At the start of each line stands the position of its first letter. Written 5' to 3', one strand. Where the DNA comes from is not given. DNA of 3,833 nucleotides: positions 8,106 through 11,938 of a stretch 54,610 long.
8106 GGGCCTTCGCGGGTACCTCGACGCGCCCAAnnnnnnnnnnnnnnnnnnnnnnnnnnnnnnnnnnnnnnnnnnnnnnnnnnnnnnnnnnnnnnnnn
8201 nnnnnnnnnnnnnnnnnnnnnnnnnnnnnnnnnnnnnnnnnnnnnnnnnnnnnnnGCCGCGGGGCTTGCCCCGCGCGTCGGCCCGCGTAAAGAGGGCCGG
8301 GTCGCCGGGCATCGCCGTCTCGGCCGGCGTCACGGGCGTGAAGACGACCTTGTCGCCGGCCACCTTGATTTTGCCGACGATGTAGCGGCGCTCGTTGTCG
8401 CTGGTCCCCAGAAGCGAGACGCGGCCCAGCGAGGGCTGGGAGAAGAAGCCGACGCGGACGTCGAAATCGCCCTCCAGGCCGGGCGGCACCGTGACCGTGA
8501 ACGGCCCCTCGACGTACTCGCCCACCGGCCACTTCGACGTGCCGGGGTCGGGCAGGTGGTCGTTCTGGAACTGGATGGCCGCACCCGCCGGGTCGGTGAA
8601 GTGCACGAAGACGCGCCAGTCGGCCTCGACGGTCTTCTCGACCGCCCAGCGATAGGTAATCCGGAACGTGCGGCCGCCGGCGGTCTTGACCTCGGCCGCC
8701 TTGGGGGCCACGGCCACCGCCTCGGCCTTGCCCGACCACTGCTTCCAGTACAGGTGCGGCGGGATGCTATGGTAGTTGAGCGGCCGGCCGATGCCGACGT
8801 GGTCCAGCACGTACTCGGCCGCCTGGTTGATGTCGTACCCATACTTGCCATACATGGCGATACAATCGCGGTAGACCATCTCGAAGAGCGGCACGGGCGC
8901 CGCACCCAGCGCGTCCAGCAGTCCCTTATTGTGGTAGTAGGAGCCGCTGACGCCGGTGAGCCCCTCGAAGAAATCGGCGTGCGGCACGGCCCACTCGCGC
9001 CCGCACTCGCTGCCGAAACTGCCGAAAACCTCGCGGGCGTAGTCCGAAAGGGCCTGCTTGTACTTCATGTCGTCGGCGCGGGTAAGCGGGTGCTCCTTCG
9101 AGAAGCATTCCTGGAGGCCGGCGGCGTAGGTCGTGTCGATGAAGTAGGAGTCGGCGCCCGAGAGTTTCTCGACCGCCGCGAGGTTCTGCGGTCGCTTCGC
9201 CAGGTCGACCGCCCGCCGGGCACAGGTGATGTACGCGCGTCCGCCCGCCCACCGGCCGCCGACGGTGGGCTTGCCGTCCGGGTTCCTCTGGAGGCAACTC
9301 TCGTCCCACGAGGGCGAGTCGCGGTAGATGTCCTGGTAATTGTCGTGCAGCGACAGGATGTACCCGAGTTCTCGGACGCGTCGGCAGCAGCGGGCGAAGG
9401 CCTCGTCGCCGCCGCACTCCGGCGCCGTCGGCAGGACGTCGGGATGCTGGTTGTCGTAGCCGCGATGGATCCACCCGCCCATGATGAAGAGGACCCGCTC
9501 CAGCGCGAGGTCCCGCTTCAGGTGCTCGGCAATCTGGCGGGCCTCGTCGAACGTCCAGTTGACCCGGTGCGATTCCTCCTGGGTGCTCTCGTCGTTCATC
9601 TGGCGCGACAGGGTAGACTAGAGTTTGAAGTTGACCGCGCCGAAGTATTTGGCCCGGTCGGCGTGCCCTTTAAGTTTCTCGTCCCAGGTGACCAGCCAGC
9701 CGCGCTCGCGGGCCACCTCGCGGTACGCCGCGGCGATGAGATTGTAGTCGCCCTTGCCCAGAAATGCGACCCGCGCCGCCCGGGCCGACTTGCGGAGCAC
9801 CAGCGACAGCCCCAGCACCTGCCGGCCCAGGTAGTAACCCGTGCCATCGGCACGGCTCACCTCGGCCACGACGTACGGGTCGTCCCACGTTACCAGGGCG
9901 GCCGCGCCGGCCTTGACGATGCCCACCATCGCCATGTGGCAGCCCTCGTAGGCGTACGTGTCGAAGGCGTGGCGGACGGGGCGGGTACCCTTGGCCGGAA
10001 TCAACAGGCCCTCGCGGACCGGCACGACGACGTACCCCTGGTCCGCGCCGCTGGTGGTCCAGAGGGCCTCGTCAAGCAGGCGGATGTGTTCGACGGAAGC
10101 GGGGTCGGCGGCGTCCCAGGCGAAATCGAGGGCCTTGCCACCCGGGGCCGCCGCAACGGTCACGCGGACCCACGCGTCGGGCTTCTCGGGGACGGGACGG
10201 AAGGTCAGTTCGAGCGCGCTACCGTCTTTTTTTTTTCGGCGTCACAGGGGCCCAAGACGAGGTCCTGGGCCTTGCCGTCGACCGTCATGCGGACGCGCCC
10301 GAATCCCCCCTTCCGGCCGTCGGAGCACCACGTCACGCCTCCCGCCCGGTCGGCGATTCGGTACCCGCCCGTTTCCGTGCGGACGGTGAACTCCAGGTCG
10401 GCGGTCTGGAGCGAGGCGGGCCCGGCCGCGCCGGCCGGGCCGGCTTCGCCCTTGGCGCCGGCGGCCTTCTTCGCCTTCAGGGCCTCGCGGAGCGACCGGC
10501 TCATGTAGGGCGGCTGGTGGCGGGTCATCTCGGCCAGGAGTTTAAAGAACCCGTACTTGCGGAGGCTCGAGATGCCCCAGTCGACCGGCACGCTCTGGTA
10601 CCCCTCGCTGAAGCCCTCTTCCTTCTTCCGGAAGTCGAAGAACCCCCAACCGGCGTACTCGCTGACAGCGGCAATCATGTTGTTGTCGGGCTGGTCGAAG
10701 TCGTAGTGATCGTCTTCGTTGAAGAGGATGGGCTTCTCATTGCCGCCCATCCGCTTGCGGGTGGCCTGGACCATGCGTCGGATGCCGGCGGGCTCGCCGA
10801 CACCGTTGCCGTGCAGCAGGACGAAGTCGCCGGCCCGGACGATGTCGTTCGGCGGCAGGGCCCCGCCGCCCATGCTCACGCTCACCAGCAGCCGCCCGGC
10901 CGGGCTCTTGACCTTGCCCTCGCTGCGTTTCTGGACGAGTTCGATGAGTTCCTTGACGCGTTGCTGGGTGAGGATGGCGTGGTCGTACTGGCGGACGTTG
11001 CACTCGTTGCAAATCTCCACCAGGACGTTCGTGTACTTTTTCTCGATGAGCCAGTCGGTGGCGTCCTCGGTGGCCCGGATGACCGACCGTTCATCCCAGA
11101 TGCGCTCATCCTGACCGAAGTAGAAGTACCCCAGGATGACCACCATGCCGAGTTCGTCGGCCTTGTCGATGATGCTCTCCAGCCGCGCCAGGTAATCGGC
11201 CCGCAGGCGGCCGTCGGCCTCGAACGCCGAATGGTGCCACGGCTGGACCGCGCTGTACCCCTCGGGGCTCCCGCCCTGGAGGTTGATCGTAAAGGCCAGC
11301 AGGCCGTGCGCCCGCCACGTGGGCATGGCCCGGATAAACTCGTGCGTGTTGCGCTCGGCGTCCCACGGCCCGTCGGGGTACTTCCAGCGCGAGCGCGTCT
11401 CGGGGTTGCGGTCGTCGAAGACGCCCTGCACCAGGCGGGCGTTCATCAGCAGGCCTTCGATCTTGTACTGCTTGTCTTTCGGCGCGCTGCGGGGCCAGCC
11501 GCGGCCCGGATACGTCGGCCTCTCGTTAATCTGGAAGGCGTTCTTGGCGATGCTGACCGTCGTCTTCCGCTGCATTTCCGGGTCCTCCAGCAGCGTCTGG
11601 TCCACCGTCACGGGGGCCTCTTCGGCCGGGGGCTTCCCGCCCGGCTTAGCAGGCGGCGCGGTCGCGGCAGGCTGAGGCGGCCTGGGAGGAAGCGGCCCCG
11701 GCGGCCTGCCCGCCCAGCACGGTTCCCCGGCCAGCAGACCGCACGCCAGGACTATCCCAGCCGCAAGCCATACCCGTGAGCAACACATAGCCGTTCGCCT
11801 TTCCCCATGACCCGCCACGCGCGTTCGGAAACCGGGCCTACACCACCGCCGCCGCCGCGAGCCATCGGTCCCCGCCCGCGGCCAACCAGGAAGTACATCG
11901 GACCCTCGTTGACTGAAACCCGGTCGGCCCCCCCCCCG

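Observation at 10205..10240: A10 run forming an exact dnaX-type A_AAA_AAG -1 slippery heptamer at a domain junction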

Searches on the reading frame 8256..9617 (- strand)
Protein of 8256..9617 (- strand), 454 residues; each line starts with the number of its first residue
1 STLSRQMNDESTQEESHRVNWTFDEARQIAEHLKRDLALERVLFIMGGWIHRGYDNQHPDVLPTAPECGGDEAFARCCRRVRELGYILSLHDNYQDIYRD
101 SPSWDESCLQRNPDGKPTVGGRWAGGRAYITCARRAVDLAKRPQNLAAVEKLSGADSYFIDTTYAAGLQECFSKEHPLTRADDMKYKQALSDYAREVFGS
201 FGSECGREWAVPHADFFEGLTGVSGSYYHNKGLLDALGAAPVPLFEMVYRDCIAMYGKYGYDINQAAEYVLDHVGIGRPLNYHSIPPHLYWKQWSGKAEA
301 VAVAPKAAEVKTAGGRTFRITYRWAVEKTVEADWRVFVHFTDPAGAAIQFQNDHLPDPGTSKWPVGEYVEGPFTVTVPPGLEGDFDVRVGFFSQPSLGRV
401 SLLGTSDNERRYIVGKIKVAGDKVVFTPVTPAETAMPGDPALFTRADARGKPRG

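Call 5: search_protein_families(library=pfam, proteins=[window:8256-9617:-], max_evalue=0.01)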
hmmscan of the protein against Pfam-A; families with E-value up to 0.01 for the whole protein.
window:8256-9617:- (454 aa): 3 families
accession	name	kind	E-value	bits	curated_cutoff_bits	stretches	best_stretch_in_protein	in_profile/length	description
PF18952.6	DUF5696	-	4.6e-14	52.3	25.6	1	22-282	265-521/612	Family of unknown function (DUF5696)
PF19773.5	DUF6259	-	6.2e-07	29.3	28.7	1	28-259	65-298/300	Domain of unknown function (DUF6259)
PF11308.14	Glyco_hydro_129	-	1.5e-05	24.6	25.6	1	101-221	62-177/324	Glycosyl hydrolases related to GH101 family, GH129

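Call 6: search_protein_families(library=ncbifam, proteins=[window:8256-9617:-], max_evalue=0.01)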
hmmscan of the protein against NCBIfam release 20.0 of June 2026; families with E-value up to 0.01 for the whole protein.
window:8256-9617:- (454 aa): 1 family
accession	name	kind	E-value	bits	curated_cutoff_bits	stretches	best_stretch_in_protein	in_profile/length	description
NF040533.1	endo_SpGH101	exception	0.0018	15.5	2900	1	46-126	917-997/1962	SpGH101 family endo-alpha-N-acetylgalactosaminidase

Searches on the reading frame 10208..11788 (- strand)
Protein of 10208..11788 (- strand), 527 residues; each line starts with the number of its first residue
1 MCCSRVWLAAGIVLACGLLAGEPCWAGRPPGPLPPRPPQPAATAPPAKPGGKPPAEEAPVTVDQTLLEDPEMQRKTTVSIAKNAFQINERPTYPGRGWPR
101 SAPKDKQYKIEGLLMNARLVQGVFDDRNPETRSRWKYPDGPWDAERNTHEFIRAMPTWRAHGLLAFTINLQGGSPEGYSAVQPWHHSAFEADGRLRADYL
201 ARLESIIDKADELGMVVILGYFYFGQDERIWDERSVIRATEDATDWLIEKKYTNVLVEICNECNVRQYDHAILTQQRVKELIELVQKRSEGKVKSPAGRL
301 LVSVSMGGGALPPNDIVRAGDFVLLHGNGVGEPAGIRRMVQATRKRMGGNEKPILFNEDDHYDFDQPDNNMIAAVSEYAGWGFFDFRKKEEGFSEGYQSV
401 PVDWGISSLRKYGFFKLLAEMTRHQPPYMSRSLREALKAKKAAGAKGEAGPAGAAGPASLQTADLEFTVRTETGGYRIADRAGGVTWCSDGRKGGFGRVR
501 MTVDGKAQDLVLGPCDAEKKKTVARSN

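Call 5: search_protein_families(library=pfam, proteins=[window:10208-11788:-], max_evalue=0.01)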
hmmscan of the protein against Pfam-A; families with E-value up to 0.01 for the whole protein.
window:10208-11788:- (527 aa): 1 family
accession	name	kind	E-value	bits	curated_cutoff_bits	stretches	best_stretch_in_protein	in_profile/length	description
PF00150.24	Cellulase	-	0.0029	17.6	23.5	1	190-269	51-136/272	Cellulase (glycosyl hydrolase family 5)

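Call 6: search_protein_families(library=ncbifam, proteins=[window:10208-11788:-], max_evalue=0.01)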
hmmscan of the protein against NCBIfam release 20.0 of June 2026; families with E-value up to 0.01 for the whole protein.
window:10208-11788:- (527 aa): 0 families

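Call 36: find_homologous_proteins(query=window:10208-11788:-, max_evalue=1e-60)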
Query window:10208-11788:- (527 aa): 7998 proteins with E <= 1e-60 among 8000 candidates; the best 120 are listed.
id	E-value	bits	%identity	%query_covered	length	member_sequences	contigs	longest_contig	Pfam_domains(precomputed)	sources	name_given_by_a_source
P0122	0.0e+0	1085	100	89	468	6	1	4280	-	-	-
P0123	1.3e-237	808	67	100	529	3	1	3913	-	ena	-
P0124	6.6e-237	806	66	100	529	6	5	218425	-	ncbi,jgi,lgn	-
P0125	4.7e-233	793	66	99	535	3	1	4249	-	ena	-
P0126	1.6e-230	785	71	90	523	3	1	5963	-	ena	-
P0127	2.0e-214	731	69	89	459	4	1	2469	-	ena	-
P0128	3.5e-158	546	68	67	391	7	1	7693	-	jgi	-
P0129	2.4e-157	543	50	99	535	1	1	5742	-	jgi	jgi:hypothetical protein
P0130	1.4e-154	534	67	67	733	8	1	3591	PF03547.24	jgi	-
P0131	1.1e-153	531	66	67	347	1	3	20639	-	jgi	jgi:hypothetical protein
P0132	3.8e-153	529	67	67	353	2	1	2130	-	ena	-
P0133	6.2e-153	529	66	67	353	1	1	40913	-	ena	-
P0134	1.5e-152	527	56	77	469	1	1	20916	-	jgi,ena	-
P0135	4.0e-152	526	66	67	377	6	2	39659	-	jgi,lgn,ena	-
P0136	7.5e-152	525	65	67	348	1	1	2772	-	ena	-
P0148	9.5e-150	518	52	87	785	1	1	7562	-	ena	-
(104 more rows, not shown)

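Call 39: find_encoding_contigs(protein=P0126, flank=4000, max_places=3)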
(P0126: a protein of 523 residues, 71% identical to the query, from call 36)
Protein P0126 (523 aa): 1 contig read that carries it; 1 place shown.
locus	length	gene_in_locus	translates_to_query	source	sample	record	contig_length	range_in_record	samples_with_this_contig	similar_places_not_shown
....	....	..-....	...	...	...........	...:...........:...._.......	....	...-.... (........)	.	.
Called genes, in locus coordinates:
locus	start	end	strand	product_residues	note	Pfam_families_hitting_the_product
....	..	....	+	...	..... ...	-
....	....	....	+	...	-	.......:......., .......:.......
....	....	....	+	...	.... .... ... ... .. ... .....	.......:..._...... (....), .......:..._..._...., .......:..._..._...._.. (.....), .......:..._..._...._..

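Call 40: find_encoding_contigs(protein=P0127, flank=4000, max_places=3)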
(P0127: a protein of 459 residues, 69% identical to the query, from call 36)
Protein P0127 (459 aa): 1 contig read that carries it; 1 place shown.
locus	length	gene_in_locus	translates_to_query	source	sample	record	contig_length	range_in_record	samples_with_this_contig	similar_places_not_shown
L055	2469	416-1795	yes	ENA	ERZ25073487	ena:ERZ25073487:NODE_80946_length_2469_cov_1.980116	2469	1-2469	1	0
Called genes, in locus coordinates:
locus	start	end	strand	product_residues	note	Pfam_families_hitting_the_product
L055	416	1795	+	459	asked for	-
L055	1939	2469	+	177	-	?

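Call 41: find_encoding_contigs(protein=P0129, flank=4000, max_places=3)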
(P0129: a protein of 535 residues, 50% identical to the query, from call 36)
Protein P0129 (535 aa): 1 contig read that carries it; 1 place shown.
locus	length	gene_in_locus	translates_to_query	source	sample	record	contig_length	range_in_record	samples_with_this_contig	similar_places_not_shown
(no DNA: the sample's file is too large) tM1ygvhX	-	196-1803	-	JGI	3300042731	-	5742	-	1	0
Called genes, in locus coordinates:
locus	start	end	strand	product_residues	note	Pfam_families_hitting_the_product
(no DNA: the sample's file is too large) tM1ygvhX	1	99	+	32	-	?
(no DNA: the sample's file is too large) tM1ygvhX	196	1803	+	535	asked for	-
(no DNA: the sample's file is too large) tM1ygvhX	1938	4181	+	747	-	PF18952:DUF5696, PF19773:DUF6259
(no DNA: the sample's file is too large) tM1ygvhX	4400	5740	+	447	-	?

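Call 42: find_encoding_contigs(protein=P0124, flank=4000, max_places=8)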
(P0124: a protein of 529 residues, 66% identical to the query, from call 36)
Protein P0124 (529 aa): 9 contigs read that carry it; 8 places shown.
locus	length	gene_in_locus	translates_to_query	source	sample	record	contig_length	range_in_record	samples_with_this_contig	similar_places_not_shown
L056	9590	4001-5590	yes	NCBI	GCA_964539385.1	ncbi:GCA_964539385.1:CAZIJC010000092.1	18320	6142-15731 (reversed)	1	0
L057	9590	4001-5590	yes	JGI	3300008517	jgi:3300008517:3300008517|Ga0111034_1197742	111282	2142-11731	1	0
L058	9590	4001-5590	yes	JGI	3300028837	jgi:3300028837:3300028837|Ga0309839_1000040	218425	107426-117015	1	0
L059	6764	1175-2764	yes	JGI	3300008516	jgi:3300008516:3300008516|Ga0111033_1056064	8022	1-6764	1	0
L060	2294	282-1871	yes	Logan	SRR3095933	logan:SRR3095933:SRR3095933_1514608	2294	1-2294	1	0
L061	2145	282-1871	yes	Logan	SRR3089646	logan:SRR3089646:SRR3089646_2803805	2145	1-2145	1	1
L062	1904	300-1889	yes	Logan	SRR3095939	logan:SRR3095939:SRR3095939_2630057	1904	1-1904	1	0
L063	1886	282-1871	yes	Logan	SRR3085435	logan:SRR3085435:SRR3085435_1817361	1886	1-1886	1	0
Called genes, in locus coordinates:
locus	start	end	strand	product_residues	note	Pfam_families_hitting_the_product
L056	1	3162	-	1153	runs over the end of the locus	PF18470:Cas9_a, PF01844:HNH, PF13395:HNH_4, PF14279:HNH_5 (faint), PF18541:RuvC_III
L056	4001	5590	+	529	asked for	-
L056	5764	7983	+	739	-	PF18952:DUF5696, PF19773:DUF6259, PF11308:Glyco_hydro_129 (weak)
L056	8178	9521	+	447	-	PF10518:TAT_signal (weak), PF01408:GFO_IDH_MocA, PF19051:GFO_IDH_MocA_C2, PF22725:GFO_IDH_MocA_C3 (faint)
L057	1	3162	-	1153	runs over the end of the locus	PF18470:Cas9_a, PF01844:HNH, PF13395:HNH_4, PF14279:HNH_5 (faint), PF18541:RuvC_III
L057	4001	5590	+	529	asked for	-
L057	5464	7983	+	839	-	PF18952:DUF5696, PF19773:DUF6259, PF11308:Glyco_hydro_129 (weak)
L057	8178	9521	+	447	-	PF10518:TAT_signal (weak), PF01408:GFO_IDH_MocA, PF19051:GFO_IDH_MocA_C2, PF22725:GFO_IDH_MocA_C3 (faint)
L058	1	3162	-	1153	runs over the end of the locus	PF18470:Cas9_a, PF01844:HNH, PF13395:HNH_4, PF14279:HNH_5 (faint), PF18541:RuvC_III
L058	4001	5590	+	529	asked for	-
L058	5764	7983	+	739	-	PF18952:DUF5696, PF19773:DUF6259, PF11308:Glyco_hydro_129 (weak)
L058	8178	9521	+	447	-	PF10518:TAT_signal (weak), PF01408:GFO_IDH_MocA, PF19051:GFO_IDH_MocA_C2, PF22725:GFO_IDH_MocA_C3 (faint)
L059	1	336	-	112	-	?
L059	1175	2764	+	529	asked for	-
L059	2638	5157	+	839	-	PF18952:DUF5696, PF19773:DUF6259, PF11308:Glyco_hydro_129 (weak)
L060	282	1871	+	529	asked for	-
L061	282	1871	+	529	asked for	-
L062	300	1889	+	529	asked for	-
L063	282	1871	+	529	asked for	-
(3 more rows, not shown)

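Call 44: find_encoding_contigs(protein=L056:8178-9518:+, flank=4500, max_places=10)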
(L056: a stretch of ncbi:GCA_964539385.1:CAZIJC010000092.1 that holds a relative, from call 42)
Protein L056:8178-9518:+ (447 aa): 4 contigs read that carry it; 4 places shown.
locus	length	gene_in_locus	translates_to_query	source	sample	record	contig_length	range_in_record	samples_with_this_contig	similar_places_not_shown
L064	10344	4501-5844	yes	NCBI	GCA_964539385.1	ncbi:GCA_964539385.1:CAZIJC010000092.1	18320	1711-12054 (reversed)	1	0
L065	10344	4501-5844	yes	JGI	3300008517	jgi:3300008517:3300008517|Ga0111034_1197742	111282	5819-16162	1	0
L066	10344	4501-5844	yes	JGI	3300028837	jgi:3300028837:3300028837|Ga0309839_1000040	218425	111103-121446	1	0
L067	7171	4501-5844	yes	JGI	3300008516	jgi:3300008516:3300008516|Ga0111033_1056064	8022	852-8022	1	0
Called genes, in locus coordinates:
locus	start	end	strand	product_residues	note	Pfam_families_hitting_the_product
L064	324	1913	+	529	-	-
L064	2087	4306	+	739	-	PF18952:DUF5696, PF19773:DUF6259, PF11308:Glyco_hydro_129 (weak)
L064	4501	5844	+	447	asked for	PF10518:TAT_signal (weak), PF01408:GFO_IDH_MocA, PF19051:GFO_IDH_MocA_C2, PF22725:GFO_IDH_MocA_C3 (faint)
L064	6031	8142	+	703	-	PF00144:Beta-lactamase, PF13810:DUF4185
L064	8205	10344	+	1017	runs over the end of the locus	PF19543:GH123_N (weak), PF22680:Glyco_hydro_123_N_2, PF13320:GH123_cat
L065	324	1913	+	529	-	-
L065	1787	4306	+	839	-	PF18952:DUF5696, PF19773:DUF6259, PF11308:Glyco_hydro_129 (weak)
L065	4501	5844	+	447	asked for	PF10518:TAT_signal (weak), PF01408:GFO_IDH_MocA, PF19051:GFO_IDH_MocA_C2, PF22725:GFO_IDH_MocA_C3 (faint)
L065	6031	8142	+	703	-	PF00144:Beta-lactamase, PF13810:DUF4185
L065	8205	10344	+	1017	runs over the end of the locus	PF19543:GH123_N (weak), PF22680:Glyco_hydro_123_N_2, PF13320:GH123_cat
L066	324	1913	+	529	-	-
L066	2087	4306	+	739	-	PF18952:DUF5696, PF19773:DUF6259, PF11308:Glyco_hydro_129 (weak)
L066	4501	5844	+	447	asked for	PF10518:TAT_signal (weak), PF01408:GFO_IDH_MocA, PF19051:GFO_IDH_MocA_C2, PF22725:GFO_IDH_MocA_C3 (faint)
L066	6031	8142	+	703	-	PF00144:Beta-lactamase, PF13810:DUF4185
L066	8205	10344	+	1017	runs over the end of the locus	PF19543:GH123_N (weak), PF22680:Glyco_hydro_123_N_2, PF13320:GH123_cat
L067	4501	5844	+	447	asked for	PF10518:TAT_signal (weak), PF01408:GFO_IDH_MocA, PF19051:GFO_IDH_MocA_C2, PF22725:GFO_IDH_MocA_C3 (faint)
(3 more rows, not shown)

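Call 67: search_solved_structures(query=window:10208-11788:-, max_evalue=0.01)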
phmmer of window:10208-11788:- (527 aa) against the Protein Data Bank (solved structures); distinct sequences matched with E-value up to 0.01: 0.

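Call 78: predict_structure(alignment_id=A2)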
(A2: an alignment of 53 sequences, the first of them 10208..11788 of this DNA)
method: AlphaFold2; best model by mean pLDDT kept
length: 527 residues; sequences in the alignment: 53
mean_pLDDT: 84.5   pTM: 0.74
mean pLDDT of the five models: 84.5, 84.2, 83.5, 81.7, 81.4
residues with pLDDT >= 90: 342; 70-90: 66; 50-70: 70; < 50: 49
segments of 3 or more residues with pLDDT < 50: 20-37, 39-44, 447-455, 514-527
pLDDT, mean of each block of 10 residues (from residue 1): 70 70 38 47 51 61 68 92 98 93 79 98 94 94 96 98 98 84 93 97 98 98 93 98 98 98 93 98 99 98 96 97 96 96 95 97 95 98 94 93 96 98 96 95 65 51 75 71 67 54 61 48 36
secondary structure, 60 per line:
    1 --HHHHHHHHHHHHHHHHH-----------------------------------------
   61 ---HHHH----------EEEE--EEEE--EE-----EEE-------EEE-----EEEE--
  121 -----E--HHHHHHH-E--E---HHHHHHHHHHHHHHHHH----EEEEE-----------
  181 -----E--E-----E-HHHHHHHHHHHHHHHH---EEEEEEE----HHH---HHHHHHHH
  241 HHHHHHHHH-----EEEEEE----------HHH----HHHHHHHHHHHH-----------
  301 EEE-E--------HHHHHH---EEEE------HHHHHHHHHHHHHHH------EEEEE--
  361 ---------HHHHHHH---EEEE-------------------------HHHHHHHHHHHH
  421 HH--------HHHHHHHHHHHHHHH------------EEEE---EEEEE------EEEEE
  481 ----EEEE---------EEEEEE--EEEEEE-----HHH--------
elements in order: H3-19 H64-67 E78-81 E84-87 E97-99 E107-109 E115-118 H129-135 H144-160 E165-169 H197-212 E216-222 H233-249 E255-260 H278-289 E301-303 H314-319 E323-326 H333-347 E354-358 H370-376 E380-383 H409-422 H431-445 E458-461 E465-469 E476-480 E485-488 E498-503 E506-511

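Call 89: fold_search(model_id=the predicted structure, library=pdb)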
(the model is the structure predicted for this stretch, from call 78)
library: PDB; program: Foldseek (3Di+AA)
matches with E <= 10: 1548; with E <= 0.001: 563
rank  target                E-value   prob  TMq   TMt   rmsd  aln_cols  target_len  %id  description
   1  8t9w_C                5.7e-09  1.00  0.40  0.48  13.2       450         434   11  Crystal structure of a GH140 apiosidase derived from a lignocellulolytic enriched mangrove metagenome. (released 2024-02-07)
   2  9gpg_A                1.8e-08  1.00  0.41  0.38  15.4       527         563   11  Complex of ManDH5 native enzyme with Mannobiose after co crystallization with Mannopentaose at 1.7 angstroms resolutio (released 2025-09-17)
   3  9gpa                  4.7e-08  1.00  0.40  0.37  15.4       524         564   11  ManDH5- a beta-D-Mannanase of GH5 family from Dictyoglomus thermophilium (released 2025-09-17)
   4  4n0r_A                5.3e-08  1.00  0.39  0.40   7.3       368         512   12  Crystal structure of a putative glycoside hydrolase (BVU_0362) from Bacteroides vulgatus ATCC 8482 at 1.80 A resolutio (released 2013-10-23)
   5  9gmj                  8.0e-08  1.00  0.41  0.38  15.4       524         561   10  The crystal structure of ManDH5 Selenomethionine derivative at 1.6 Angstroms resolution - a beta-D-Mannanase of GH5 fami (released 2025-09-10)
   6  6mq4                  1.1e-07  1.00  0.35  0.50   7.4       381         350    9  GH5-4 broad specificity endoglucanase from Hungateiclostridium cellulolyticum (released 2019-11-13)
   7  9gpe_A                1.2e-07  1.00  0.40  0.37  14.8       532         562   11  ManDH5 E303Q in complex with mannotetraose after co-crystalliztion with mannotetraose at 1.6 angstroms resolution a be (released 2025-09-17)
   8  4n0r_B                1.3e-07  1.00  0.37  0.38   8.1       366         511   13  Crystal structure of a putative glycoside hydrolase (BVU_0362) from Bacteroides vulgatus ATCC 8482 at 1.80 A resolutio (released 2013-10-23)
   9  4im4_A                1.3e-07  1.00  0.39  0.57   7.1       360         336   12  Multifunctional cellulase, xylanase, mannanase (released 2014-01-15)
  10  4yzt_A                1.6e-07  1.00  0.37  0.38   7.0       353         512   13  Crystal structure of a tri-modular GH5 (subfamily 4) endo-beta-1, 4-glucanase from Bacillus licheniformis complexed wi (released 2016-09-07)
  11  8t9w_A                1.6e-07  1.00  0.40  0.48  12.8       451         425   11  Crystal structure of a GH140 apiosidase derived from a lignocellulolytic enriched mangrove metagenome. (released 2024-02-07)
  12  4w84_A                1.8e-07  1.00  0.38  0.54   7.2       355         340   12  Crystal structure of XEG5A, a GH5 xyloglucan-specific endo-beta-1,4-glucanase from ruminal metagenomic library, in the (released 2015-03-11)
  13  4qp0                  2.1e-07  1.00  0.41  0.57   6.7       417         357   10  Crystal Structure Analysis of the Endo-1,4-beta-mannanase from Rhizomucor miehei (released 2014-11-05)
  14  8t9w_B                2.2e-07  1.00  0.40  0.48  15.9       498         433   10  Crystal structure of a GH140 apiosidase derived from a lignocellulolytic enriched mangrove metagenome. (released 2024-02-07)
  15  4qfu_D                2.2e-07  1.00  0.38  0.43  13.4       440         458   10  Crystal structure of a glycoside hydrolase family 5 (BVU_2644) from Bacteroides vulgatus ATCC 8482 at 1.90 A resolutio (released 2014-07-02)
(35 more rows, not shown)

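Call 92: find_encoding_contigs(protein=P0148, flank=500, max_places=2)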
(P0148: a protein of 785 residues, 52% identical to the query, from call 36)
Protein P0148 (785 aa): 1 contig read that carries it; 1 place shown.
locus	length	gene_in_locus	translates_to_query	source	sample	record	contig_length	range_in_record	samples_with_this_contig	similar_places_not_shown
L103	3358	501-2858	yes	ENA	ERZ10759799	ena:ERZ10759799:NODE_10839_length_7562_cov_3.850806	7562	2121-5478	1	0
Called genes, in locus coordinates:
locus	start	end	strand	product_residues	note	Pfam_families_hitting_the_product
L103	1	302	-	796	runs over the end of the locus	PF04945:YHS, PF19335:HMBD, PF00122:E1-E2_ATPase, PF00702:Hydrolase, PF12710:HAD (faint), PF08282:Hydrolase_3 (faint)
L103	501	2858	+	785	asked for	-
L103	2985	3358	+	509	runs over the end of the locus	-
